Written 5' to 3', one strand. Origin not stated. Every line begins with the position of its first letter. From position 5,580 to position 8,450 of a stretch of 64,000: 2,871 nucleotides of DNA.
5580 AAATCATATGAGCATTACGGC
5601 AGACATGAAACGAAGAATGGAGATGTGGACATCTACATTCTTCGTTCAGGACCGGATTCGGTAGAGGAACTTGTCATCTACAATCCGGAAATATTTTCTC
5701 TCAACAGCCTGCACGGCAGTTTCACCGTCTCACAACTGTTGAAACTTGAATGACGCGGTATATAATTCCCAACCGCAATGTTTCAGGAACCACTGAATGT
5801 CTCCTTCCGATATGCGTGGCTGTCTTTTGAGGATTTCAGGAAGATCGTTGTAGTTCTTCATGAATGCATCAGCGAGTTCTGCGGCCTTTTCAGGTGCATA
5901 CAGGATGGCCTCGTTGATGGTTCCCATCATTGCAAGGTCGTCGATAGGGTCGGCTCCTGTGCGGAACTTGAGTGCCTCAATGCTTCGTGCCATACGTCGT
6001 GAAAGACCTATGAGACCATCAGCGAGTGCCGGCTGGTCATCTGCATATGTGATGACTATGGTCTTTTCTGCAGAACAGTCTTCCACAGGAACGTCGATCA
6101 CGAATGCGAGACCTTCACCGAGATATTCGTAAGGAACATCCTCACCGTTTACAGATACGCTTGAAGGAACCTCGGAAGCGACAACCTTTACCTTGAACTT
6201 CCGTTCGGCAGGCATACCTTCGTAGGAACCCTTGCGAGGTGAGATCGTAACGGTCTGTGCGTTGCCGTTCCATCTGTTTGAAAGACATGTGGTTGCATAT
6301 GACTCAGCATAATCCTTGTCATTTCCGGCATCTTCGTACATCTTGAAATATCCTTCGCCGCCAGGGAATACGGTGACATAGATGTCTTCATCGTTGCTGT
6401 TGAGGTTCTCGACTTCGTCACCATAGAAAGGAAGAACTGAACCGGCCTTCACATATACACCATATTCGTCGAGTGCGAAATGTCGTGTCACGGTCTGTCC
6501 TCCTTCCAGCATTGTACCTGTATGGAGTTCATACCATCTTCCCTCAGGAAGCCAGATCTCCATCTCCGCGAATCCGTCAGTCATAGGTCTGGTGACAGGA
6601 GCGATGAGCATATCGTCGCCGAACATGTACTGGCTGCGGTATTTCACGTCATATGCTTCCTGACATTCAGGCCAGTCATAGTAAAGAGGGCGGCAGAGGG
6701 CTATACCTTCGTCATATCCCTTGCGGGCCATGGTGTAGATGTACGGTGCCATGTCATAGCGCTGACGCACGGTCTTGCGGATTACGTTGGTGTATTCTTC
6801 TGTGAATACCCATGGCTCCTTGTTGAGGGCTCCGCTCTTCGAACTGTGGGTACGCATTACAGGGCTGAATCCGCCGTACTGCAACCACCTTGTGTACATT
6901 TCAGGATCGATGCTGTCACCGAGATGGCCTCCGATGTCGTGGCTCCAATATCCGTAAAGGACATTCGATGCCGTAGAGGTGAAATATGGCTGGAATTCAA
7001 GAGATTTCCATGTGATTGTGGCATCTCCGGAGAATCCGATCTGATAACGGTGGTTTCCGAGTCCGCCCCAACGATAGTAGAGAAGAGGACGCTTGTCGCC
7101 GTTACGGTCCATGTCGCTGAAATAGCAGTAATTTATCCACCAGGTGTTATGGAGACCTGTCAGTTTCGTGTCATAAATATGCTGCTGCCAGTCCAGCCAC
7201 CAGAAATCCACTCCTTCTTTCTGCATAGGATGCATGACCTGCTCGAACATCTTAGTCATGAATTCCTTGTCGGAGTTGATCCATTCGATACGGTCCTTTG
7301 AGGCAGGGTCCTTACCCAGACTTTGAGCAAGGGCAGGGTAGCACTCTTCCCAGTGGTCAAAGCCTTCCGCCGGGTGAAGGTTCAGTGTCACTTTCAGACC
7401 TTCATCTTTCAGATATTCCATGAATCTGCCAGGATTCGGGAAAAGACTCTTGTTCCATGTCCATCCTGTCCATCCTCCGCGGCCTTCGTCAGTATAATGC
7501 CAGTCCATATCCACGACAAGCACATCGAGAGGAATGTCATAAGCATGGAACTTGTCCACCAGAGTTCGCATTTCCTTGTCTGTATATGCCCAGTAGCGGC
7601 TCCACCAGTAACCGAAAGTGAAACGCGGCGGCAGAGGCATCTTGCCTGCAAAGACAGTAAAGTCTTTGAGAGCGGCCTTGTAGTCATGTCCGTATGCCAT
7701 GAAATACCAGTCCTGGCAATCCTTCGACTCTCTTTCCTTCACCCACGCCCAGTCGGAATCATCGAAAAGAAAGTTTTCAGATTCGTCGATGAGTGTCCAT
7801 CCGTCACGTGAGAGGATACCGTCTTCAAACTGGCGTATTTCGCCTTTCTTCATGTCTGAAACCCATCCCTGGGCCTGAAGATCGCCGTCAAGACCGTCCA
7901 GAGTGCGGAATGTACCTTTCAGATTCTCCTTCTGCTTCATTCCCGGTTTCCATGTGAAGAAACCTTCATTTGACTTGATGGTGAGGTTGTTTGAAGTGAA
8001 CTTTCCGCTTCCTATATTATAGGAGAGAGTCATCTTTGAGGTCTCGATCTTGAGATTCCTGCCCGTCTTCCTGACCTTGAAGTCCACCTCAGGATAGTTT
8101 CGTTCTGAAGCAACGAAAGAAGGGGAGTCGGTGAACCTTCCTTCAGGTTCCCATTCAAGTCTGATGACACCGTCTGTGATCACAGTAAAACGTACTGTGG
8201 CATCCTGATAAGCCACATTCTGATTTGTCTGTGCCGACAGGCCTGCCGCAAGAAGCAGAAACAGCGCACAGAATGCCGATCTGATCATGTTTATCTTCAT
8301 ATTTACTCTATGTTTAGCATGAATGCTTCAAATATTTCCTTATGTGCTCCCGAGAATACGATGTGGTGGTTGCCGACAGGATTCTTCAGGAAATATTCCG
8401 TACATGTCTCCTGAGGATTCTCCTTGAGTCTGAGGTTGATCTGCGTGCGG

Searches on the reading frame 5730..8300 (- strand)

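Call 16: search_protein_families(library=pfam, proteins=[window:5730-8300:-])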
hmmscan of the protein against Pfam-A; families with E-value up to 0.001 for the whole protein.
window:5730-8300:- (856 aa): 4 families
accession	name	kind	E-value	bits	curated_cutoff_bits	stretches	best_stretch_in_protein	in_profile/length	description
PF01055.32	Glyco_hydro_31_2nd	-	6.7e-59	200.3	23.5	1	222-524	2-328/328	Glycosyl hydrolases family 31 TIM-barrel domain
PF21365.3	Glyco_hydro_31_3rd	-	2e-19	70.3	24.4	1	533-623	2-87/87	Glycosyl hydrolase family 31 C-terminal domain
PF17137.9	DUF5110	-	2.5e-18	66.3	27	1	642-708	4-70/71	Domain of unknown function (DUF5110)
PF13802.12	Gal_mutarotas_2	-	0.00062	20.5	27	0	35-113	1-84/184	Glycosyl hydrolase 31 N-terminal galactose mutarotase-like domain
